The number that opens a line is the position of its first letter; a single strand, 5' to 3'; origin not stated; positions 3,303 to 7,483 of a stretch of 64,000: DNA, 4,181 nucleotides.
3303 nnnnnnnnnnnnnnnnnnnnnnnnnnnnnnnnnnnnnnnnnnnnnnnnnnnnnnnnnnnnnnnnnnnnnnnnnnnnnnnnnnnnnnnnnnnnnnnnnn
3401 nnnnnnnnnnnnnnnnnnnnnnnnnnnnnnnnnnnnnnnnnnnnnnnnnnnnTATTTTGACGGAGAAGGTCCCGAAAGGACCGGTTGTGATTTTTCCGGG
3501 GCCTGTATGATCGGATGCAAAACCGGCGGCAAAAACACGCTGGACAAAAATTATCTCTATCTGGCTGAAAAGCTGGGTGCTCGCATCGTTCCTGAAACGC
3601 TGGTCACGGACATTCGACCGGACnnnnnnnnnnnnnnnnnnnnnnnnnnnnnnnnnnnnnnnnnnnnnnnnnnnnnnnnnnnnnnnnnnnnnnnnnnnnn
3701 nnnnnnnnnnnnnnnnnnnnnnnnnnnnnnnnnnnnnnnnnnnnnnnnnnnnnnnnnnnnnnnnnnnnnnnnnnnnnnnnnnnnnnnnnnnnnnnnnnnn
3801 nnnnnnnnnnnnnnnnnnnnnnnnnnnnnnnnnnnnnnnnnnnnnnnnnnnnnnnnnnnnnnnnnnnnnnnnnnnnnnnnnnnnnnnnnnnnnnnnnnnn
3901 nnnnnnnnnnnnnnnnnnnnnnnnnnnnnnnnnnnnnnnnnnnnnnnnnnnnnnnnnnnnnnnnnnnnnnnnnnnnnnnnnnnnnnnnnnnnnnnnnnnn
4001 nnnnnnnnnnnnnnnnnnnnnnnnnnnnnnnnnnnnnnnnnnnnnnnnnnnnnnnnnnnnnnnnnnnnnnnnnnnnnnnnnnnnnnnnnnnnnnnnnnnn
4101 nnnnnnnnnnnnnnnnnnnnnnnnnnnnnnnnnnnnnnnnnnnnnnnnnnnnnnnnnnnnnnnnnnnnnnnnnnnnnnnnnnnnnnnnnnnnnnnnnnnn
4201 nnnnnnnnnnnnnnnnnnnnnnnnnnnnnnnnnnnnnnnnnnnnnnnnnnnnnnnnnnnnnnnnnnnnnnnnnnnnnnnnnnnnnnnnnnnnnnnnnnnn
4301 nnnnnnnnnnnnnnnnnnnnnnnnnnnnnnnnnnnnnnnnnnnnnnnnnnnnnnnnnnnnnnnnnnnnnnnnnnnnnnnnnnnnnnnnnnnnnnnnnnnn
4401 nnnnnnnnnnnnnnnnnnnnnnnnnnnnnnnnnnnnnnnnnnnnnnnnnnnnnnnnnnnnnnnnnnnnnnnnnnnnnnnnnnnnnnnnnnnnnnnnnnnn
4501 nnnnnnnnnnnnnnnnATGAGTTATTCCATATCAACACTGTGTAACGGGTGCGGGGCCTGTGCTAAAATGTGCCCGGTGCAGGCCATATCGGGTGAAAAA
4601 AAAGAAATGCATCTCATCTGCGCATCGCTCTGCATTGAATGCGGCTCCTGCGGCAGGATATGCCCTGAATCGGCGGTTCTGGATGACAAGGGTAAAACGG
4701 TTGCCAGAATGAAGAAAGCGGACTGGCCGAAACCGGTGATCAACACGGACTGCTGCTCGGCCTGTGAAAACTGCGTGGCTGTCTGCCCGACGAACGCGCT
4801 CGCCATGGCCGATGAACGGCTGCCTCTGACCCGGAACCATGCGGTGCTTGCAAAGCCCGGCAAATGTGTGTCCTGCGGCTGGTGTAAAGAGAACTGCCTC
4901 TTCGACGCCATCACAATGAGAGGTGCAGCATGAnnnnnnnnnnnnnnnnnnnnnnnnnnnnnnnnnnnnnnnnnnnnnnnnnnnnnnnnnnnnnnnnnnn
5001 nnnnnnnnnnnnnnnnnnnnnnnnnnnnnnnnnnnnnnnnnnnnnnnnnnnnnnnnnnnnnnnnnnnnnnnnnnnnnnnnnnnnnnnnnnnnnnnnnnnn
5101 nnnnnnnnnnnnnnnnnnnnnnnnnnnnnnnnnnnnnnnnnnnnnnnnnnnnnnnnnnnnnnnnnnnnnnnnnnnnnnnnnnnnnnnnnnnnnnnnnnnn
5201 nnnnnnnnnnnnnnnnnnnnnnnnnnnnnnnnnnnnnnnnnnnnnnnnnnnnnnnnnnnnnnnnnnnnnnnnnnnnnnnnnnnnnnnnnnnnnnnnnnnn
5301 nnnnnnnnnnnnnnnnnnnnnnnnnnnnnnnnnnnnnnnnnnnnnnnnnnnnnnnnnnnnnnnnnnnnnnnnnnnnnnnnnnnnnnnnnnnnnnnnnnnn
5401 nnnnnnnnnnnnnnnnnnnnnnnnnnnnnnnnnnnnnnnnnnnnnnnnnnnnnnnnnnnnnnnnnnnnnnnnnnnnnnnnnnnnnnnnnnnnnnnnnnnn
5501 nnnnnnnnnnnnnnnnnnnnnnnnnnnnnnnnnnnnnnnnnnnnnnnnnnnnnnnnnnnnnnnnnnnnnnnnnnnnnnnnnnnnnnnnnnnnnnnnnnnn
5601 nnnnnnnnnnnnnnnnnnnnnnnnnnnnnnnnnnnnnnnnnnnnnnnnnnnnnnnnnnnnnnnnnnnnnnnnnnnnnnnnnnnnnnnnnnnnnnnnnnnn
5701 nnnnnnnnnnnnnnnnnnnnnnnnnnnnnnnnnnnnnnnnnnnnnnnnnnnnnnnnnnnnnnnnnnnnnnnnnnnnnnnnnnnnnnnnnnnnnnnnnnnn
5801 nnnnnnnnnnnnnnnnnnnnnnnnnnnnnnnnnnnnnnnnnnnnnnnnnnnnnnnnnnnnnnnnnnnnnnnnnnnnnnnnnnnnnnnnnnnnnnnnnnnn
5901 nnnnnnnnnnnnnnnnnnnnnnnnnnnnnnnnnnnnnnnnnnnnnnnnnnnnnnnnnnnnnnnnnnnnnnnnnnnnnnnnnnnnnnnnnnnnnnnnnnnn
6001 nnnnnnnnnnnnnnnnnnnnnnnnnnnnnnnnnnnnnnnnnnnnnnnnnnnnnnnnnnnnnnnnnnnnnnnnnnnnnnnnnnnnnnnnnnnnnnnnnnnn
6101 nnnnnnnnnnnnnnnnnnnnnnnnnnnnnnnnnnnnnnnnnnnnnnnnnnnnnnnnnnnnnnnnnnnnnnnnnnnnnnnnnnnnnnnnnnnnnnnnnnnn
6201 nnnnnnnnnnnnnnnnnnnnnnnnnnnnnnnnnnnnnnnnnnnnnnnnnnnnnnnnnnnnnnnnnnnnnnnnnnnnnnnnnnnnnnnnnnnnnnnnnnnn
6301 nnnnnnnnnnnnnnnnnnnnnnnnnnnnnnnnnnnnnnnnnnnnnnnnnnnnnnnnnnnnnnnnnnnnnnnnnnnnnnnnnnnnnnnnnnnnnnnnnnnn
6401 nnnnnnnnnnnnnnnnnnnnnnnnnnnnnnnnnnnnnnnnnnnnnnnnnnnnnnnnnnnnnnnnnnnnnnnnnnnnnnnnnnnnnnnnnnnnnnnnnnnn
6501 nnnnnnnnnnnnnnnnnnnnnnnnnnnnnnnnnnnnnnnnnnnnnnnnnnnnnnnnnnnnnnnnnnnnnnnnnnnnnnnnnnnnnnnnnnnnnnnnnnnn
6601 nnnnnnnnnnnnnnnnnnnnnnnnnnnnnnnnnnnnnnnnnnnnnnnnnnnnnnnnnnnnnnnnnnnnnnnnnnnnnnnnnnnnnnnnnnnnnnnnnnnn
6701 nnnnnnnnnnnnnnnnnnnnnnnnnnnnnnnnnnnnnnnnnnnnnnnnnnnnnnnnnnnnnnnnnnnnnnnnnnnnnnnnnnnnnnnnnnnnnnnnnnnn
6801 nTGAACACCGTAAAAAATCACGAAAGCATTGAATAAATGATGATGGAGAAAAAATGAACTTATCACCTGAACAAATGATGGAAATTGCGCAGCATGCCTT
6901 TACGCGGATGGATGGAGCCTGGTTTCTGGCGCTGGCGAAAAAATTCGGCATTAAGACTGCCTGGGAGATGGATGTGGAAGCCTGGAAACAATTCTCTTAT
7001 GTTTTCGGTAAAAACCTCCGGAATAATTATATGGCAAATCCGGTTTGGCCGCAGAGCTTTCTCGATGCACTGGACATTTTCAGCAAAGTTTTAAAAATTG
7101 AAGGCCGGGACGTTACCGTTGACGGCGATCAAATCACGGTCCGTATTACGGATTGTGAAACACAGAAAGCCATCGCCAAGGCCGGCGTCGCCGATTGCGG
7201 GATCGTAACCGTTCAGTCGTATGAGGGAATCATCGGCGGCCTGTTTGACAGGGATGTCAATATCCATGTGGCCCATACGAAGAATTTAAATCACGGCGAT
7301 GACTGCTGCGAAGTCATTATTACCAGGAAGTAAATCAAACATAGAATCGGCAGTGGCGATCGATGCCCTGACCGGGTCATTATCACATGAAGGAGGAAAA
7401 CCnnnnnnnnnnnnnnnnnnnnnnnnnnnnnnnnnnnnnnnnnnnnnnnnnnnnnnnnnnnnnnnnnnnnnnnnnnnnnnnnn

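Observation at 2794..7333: Translationally coupled GMC flavoenzyme - polyferredoxin - tungsten-type AOR operon behind a perfect consensus promoter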

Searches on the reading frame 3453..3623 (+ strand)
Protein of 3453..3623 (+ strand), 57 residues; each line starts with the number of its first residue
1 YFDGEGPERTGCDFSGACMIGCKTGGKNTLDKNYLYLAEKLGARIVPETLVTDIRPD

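Call 32: search_solved_structures(query=window:3453-3623:+, max_evalue=10, show_alignments=5)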
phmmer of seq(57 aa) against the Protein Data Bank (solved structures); distinct sequences matched with E-value up to 10: 0.

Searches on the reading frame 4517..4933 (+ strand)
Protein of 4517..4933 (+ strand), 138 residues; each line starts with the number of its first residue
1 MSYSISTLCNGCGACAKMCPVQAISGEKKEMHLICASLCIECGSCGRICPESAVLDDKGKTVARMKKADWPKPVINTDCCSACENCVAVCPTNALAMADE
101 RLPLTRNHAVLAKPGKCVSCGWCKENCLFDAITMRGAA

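Call 5: search_protein_families(library=pfam, proteins=[window:4517-4933:+], max_evalue=0.01)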
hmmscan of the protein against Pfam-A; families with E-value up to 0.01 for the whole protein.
window:4517-4933:+ (138 aa): 15 families
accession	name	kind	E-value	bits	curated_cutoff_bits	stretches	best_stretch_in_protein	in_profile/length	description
PF00037.32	Fer4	-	3.6e-20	71.3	21.1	4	7-25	6-24/24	4Fe-4S binding domain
PF12838.12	Fer4_7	-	3.8e-17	62.9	27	3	39-94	2-52/52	4Fe-4S dicluster domain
PF13187.11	Fer4_9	-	2.6e-15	56.6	27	3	9-53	2-51/52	4Fe-4S dicluster domain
PF13237.11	Fer4_10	-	3.4e-13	49.7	25.5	2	72-127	1-52/53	4Fe-4S dicluster domain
PF13484.11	Fer4_16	-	5.5e-13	49.9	30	3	9-30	2-23/66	4Fe-4S double cluster binding domain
PF14697.11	Fer4_21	-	3.4e-12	46.7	35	2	8-51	7-53/59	4Fe-4S dicluster domain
PF13183.11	Fer4_8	-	3e-11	44.1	27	2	37-93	3-67/68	4Fe-4S dicluster domain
PF12837.12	Fer4_6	-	1.1e-10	41.4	25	1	7-24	7-24/24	4Fe-4S binding domain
PF12797.12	Fer4_2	-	4.3e-08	33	24.5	1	9-21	10-22/22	4Fe-4S binding domain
PF25160.1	LdpA_Fe-S-bd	-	1.1e-07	32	27.6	3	15-53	9-42/49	LdpA Fe-S cluster-binding domain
PF12798.12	Fer4_3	-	3e-07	31.2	27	1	9-23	1-15/15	4Fe-4S binding domain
PF13534.11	Fer4_17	-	1.6e-05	25.8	22.2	0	39-93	2-59/61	4Fe-4S dicluster domain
PF13370.11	Fer4_13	-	9.3e-05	23.5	24.5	0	38-61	5-28/58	4Fe-4S single cluster domain of Ferredoxin I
PF12800.12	Fer4_4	-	0.00012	22.5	24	0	37-51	2-16/17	4Fe-4S binding domain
PF17179.9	Fer4_22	-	0.0066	17.7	27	0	7-22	79-94/95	4Fe-4S dicluster domain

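Call 6: search_protein_families(library=ncbifam, proteins=[window:4517-4933:+], max_evalue=0.01)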
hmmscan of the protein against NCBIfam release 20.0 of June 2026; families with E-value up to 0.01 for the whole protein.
window:4517-4933:+ (138 aa): 89 families (the best 25 are shown)
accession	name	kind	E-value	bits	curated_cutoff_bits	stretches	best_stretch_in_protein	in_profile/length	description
NF058577.1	FdxA_fam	equivalog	4.6e-20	71.6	65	3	1-53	1-52/52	4Fe-4S ferredoxin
NF040864.1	HgcB_ferredoxin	equivalog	2.8e-18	65.5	99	2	7-60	14-67/93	mercury methylation ferredoxin HgcB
TIGR02179.1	PorD_KorD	subfamily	2.6e-14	53.1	60.05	3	61-135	6-75/78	2-oxoacid:acceptor oxidoreductase, delta subunit, pyruvate/2-ketoisovalerate family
NF042909.1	FMH_DH_FwdF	exception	3.9e-14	52.5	375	2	34-135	222-314/336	tungsten-dependent formylmethanofuran dehydrogenase subunit FwdF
TIGR01944.1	rnfB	subfamily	4.4e-14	52.5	68.7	2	8-75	114-179/190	RnfABCDGE type electron transport complex subunit B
NF038196.1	ferrodoxin_EFR1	subfamily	6.1e-14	52.6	75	1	3-57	180-232/242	EFR1 family ferrodoxin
NF045874.1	Vhu_polyferre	exception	1.6e-13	50.1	600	1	6-134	127-245/381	F420-non-reducing hydrogenase associated-polyferredoxin VhuB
TIGR01971.1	NuoI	subfamily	3.6e-13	49.2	113.05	2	36-100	41-103/121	NADH-quinone oxidoreductase, chain I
NF043039.1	HgcAB_like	equivalog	1.1e-12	48.3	285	2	71-132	293-349/350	HgcAB-like fusion protein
TIGR02700.1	flavo_MJ0208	hypoth_equivalog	2.2e-12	46.7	251.35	2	7-59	148-199/234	dihydromethanopterin reductase (acceptor)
NF009053.0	PRK12387.1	subfamily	1e-11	44.9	204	2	72-134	32-92/180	formate hydrogenlyase complex iron-sulfur subunit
TIGR04105.1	FeFe_hydrog_B1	subfamily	1.3e-11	43.8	450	2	2-96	106-206/462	monomeric [FeFe] hydrogenase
NF006076.0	PRK08222.1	equivalog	2.2e-11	43.9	270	2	72-134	32-92/181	hydrogenase 4 subunit H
NF040684.1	PorD_Arch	equivalog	7e-11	42.1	120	3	72-135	26-82/85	pyruvate synthase subunit PorD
NF006221.0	PRK08348.1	subfamily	1.7e-10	40.7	124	2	7-55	44-93/136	NADH-plastoquinone oxidoreductase subunit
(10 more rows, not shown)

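Call 25: search_solved_structures(query=window:4517-4933:+, max_evalue=0.001)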
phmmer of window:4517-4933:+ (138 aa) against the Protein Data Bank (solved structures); distinct sequences matched with E-value up to 0.001: 91 (the best 60 are shown).
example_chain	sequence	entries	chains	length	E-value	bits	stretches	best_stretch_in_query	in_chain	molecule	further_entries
5t5i_F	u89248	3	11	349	3.8e-22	81.9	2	28-133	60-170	Tungsten formylmethanofuran dehydrogenase subunit fwdF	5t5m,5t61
9sw6_G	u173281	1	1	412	5.3e-21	78.2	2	9-134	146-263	Polyferredoxin protein MvhB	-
9sw6_H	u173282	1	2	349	3.1e-20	75.7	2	31-134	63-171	Tungsten formylmethanofuran dehydrogenase, subunit F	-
9sfi_O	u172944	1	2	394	7.3e-19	71.3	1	5-134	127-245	Ferredoxin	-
9sfi_T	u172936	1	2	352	9.5e-16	61.2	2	6-135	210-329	4Fe-4S ferredoxin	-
7bkb_K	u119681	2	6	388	2.2e-11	47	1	36-133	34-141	Formylmethanofuran dehydrogenase, subunit F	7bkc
8a6t_B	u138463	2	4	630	3.4e-11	46.4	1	8-54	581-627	Electron bifurcating hydrogenase subunit HydB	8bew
8oh5_B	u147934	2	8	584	5.7e-11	45.7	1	3-54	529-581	NAD-reducing hydrogenase subunit HoxF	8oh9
9n5u_B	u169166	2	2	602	1.9e-10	44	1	5-54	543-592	NfnB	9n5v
7q4w_B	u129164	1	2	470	2.1e-10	43.8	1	7-53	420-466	Iron hydrogenase HydB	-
7q4v_B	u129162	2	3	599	4e-10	42.9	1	7-53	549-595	Iron hydrogenase HydB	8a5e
5odc_A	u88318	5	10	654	6.6e-10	42.2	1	7-67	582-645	Heterodisulfide reductase, subunit A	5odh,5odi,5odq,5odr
9bov_B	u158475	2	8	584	7.5e-10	42.1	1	3-54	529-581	NADH dehydrogenase (Quinone)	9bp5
9sfi_A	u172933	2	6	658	1.2e-09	41.3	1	7-54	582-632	CoB--CoM heterodisulfide reductase iron-sulfur subunit A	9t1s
1clf_A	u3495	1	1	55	2.2e-09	40.6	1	3-54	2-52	FERREDOXIN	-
9mqx_B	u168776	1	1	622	4.5e-09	39.5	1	8-56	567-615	NADH:ubiquinone oxidoreductase, NADH-binding (51 kD) subunit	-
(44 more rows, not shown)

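Call 76: predict_structure(protein=window:4517-4933:+)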
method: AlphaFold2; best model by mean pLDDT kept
length: 138 residues; sequences in the alignment: 1
mean_pLDDT: 32.6   pTM: 0.20
mean pLDDT of the five models: 32.6, 31.9, 29.6, 29.0, 28.1
residues with pLDDT >= 90: 0; 70-90: 0; 50-70: 0; < 50: 138
segments of 3 or more residues with pLDDT < 50: 1-138
pLDDT, mean of each block of 10 residues (from residue 1): 30 34 33 33 33 38 34 31 37 32 29 30 33 30
secondary structure, 60 per line:
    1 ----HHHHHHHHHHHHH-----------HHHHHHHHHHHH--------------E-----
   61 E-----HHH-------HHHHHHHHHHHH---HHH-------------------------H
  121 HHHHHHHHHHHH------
elements in order: H5-17 H29-40 H77-88 H120-132

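Call 89: search_solved_structures(query=A2, max_evalue=0.000001)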
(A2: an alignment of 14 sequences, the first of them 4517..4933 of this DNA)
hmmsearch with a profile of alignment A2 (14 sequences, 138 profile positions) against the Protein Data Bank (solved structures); distinct sequences matched with E-value up to 0.000001: 72 (the best 60 are shown).
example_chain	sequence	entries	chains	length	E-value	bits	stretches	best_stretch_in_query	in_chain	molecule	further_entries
5t5i_F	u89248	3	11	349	2.4e-29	105.2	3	25-135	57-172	Tungsten formylmethanofuran dehydrogenase subunit fwdF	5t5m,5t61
9sw6_G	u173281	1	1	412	8.2e-29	103.5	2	7-135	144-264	Polyferredoxin protein MvhB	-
9sw6_H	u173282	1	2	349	2.1e-26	95.8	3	29-135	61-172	Tungsten formylmethanofuran dehydrogenase, subunit F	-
9sfi_O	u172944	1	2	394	3.7e-24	88.5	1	4-136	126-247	Ferredoxin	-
9sfi_T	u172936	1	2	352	1.6e-20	76.7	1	7-109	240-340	4Fe-4S ferredoxin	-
7bkb_K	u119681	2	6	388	7.1e-19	71.3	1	7-95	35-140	Formylmethanofuran dehydrogenase, subunit F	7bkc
9eri_B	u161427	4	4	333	2.4e-14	56.7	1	2-54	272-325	Na(+)-translocating ferredoxin:NAD(+) oxidoreductase complex subunit B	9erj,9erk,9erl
8a6t_B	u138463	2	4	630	4.3e-13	52.6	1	7-54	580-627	Electron bifurcating hydrogenase subunit HydB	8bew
9n5u_B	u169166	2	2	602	6.5e-13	52.1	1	4-54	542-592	NfnB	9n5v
9sfi_A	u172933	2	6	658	3.4e-12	49.7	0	6-54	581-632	CoB--CoM heterodisulfide reductase iron-sulfur subunit A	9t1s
8oh5_B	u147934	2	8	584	5.3e-12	49.1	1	3-54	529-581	NAD-reducing hydrogenase subunit HoxF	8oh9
7q4w_B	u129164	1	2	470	6.4e-12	48.8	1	6-52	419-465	Iron hydrogenase HydB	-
9rkm_A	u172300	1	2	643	7.7e-12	48.6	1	3-56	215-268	[FeFe]-hydrogenase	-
30jk_A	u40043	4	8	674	8.3e-12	48.5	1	3-56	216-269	[FeFe]-hydrogenase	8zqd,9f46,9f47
7q4v_B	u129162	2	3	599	2e-11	47.3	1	6-52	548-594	Iron hydrogenase HydB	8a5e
9mqx_B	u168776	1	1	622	5.2e-10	42.6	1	7-55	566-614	NADH:ubiquinone oxidoreductase, NADH-binding (51 kD) subunit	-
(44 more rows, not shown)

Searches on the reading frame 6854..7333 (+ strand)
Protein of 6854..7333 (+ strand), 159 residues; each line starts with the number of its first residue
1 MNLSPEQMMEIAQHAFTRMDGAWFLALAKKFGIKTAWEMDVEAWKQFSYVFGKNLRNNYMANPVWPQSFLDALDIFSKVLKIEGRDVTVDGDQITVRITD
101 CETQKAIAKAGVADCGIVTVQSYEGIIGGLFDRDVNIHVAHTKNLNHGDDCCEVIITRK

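Call 5: search_protein_families(library=pfam, proteins=[window:6854-7333:+], max_evalue=0.01)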
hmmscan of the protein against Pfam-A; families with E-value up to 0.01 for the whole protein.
window:6854-7333:+ (159 aa): 2 families
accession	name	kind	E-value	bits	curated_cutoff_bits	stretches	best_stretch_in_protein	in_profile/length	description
PF19620.4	DUF6125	-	6.7e-10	39.6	27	1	6-120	6-124/164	Family of unknown function (DUF6125)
PF14196.11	ATC_hydrolase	-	2.3e-07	32.1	28.1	1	16-154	5-143/145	L-2-amino-thiazoline-4-carboxylic acid hydrolase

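Call 6: search_protein_families(library=ncbifam, proteins=[window:6854-7333:+], max_evalue=0.01)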
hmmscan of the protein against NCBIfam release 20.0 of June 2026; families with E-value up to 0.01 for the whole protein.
window:6854-7333:+ (159 aa): 1 family
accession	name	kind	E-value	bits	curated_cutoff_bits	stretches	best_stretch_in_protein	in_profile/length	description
NF053755.1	MsvR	equivalog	0.0097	15.6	220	0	88-155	171-235/236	transcriptional factor MsvR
